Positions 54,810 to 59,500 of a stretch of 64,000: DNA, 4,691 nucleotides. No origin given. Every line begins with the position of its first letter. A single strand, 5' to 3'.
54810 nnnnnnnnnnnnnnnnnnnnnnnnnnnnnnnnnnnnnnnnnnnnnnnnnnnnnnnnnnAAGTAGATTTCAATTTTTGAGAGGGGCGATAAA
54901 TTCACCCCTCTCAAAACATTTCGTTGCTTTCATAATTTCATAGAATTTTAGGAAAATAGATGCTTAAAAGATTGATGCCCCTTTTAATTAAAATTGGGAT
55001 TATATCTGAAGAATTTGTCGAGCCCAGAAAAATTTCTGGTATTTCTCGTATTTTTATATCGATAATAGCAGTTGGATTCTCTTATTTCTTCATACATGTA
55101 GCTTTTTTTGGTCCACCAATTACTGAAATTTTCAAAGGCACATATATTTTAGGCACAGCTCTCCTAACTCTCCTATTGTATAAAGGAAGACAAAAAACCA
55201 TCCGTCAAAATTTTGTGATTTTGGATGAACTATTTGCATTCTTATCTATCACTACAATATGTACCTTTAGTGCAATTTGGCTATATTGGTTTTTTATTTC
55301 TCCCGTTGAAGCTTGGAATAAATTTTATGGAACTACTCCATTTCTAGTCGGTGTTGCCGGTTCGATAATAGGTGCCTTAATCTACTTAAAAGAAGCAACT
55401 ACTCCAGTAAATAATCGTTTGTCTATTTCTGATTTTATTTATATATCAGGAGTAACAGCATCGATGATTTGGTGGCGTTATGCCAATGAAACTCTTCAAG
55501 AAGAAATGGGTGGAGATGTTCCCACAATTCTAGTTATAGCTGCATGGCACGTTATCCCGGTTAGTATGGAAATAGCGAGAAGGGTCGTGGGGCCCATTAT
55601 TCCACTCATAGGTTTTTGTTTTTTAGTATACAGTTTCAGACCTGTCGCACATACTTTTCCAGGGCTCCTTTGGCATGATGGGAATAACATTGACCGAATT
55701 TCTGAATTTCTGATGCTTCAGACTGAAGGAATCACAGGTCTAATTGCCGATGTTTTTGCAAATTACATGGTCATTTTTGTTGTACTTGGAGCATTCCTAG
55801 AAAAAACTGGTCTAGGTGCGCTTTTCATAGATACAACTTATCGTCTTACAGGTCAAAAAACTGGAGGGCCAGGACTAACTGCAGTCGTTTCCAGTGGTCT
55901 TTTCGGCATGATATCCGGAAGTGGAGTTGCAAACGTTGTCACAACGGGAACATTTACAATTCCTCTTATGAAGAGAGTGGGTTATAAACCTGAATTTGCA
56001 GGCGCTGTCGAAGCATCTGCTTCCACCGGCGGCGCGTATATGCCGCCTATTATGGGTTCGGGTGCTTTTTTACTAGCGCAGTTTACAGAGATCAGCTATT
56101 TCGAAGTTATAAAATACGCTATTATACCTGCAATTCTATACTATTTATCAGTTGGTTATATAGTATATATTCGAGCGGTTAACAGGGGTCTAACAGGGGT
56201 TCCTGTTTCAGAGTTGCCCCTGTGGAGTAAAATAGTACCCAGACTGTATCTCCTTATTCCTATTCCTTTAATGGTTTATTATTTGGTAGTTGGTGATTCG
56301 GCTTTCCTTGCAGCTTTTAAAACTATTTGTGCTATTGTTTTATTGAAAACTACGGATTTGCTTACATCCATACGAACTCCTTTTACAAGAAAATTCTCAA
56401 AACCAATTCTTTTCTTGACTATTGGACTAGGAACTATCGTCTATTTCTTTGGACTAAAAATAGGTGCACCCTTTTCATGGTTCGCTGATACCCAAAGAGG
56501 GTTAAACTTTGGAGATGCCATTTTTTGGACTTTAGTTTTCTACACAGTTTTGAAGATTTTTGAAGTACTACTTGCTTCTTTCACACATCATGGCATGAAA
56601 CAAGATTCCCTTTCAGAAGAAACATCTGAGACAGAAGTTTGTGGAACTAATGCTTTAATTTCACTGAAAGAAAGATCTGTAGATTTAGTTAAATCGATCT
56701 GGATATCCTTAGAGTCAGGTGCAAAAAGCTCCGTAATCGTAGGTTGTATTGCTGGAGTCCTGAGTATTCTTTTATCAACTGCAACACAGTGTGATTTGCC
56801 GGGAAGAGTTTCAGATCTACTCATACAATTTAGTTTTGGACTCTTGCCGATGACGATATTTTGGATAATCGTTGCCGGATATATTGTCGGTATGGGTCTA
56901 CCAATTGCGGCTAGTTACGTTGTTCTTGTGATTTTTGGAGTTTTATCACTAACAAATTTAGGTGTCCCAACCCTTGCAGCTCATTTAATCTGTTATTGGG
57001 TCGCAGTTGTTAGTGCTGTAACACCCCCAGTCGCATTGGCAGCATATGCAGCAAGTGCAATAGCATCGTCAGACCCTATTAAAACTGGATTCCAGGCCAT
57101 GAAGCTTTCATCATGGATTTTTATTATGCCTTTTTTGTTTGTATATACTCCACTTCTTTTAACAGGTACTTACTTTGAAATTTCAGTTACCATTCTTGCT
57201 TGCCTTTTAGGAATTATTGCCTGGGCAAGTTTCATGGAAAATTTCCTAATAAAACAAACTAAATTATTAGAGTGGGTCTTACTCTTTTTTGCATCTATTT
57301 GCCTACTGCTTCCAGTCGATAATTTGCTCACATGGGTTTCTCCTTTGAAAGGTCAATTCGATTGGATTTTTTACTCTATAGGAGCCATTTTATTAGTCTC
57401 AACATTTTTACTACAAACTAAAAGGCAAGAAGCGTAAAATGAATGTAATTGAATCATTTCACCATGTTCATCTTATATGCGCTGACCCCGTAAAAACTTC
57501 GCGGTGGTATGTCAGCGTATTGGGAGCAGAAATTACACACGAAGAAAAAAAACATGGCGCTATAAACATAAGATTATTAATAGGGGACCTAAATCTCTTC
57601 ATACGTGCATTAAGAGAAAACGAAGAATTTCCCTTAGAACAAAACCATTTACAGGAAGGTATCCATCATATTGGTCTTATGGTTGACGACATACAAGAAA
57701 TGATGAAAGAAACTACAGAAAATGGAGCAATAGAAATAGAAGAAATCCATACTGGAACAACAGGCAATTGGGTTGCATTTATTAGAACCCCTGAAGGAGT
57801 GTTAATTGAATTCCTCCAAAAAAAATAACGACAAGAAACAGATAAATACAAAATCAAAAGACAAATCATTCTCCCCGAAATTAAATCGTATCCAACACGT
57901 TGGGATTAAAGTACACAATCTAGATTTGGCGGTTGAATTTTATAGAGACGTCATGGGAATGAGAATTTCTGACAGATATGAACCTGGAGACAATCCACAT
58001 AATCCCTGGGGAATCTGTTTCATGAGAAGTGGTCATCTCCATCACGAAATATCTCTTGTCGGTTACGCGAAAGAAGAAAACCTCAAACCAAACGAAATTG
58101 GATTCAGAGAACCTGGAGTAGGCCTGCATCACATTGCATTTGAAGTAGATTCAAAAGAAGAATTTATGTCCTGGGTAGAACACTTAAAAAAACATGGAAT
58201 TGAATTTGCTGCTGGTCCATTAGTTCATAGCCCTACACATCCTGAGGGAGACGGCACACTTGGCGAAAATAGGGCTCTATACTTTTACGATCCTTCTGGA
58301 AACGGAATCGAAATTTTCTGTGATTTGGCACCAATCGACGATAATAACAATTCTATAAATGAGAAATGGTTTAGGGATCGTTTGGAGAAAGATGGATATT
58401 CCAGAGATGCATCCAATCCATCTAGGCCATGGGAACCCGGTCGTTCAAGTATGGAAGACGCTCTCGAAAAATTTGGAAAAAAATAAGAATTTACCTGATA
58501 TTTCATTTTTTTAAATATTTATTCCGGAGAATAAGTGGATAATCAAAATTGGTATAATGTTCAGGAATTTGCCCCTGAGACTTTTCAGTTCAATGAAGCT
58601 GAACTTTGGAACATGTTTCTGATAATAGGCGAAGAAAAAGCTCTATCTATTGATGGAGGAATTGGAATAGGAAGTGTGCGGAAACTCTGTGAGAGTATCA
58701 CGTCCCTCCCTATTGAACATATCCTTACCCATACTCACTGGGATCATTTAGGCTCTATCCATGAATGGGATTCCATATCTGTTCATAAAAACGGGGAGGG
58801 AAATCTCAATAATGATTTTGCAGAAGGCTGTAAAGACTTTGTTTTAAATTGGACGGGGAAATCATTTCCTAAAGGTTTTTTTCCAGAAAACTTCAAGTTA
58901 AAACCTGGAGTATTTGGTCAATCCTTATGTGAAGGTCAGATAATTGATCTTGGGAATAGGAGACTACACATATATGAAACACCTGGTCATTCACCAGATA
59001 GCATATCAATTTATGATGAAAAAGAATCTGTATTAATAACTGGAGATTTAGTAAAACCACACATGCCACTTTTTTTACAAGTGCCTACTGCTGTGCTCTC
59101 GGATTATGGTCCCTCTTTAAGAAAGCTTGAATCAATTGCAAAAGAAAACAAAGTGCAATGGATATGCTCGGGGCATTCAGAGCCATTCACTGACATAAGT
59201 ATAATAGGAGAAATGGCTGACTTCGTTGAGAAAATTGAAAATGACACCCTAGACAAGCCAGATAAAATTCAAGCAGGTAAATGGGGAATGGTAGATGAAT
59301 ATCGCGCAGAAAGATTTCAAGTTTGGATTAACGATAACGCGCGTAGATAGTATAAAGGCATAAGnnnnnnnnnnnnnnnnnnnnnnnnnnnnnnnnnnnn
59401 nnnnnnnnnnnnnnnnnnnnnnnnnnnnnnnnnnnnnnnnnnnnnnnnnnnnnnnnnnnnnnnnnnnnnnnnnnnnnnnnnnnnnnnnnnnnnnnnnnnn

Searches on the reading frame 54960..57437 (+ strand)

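Call 11: search_protein_families(library=pfam, proteins=[window:54960-57437:+], max_evalue=0.0001)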
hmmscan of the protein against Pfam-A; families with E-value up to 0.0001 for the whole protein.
window:54960-57437:+ (825 aa): 1 family
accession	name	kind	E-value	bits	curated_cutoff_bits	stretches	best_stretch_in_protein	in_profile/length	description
PF06808.19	DctM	-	2.4e-62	211.5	23.8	2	202-462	6-248/413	Tripartite ATP-independent periplasmic transporter, DctM component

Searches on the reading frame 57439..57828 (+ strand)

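Call 11: search_protein_families(library=pfam, proteins=[window:57439-57828:+], max_evalue=0.0001)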
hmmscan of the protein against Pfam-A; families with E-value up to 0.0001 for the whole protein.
window:57439-57828:+ (129 aa): 3 families
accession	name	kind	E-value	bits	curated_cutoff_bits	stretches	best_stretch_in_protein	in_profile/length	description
PF00903.31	Glyoxalase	-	3.1e-11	44.2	20.6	1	7-125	2-121/121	Glyoxalase/Bleomycin resistance protein/Dioxygenase superfamily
PF13669.12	Glyoxalase_4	-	1e-08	35.9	27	1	8-114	1-109/109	Glyoxalase/Bleomycin resistance protein/Dioxygenase superfamily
PF18029.7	Glyoxalase_6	-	5.5e-06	27.4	23.6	1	12-122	4-102/106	Glyoxalase-like domain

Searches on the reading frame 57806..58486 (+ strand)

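Call 11: search_protein_families(library=pfam, proteins=[window:57806-58486:+], max_evalue=0.0001)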
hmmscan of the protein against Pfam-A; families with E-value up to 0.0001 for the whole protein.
window:57806-58486:+ (226 aa): 2 families
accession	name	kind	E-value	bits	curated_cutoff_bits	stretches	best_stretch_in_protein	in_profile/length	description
PF00903.31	Glyoxalase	-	1.4e-19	71.1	20.6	1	28-170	1-121/121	Glyoxalase/Bleomycin resistance protein/Dioxygenase superfamily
PF13669.12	Glyoxalase_4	-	2.6e-12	47.4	27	1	30-137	1-96/109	Glyoxalase/Bleomycin resistance protein/Dioxygenase superfamily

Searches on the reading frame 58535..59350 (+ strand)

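Call 11: search_protein_families(library=pfam, proteins=[window:58535-59350:+], max_evalue=0.0001)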
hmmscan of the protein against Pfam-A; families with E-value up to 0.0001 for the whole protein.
window:58535-59350:+ (271 aa): 2 families
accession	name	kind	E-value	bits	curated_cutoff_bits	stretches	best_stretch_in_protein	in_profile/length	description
PF00753.33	Lactamase_B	-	3.2e-16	60.3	22.7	1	26-202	7-185/196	Metallo-beta-lactamase superfamily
PF19583.5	ODP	-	7.8e-05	23.1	27.2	0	133-174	95-138/194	ODP family beta lactamase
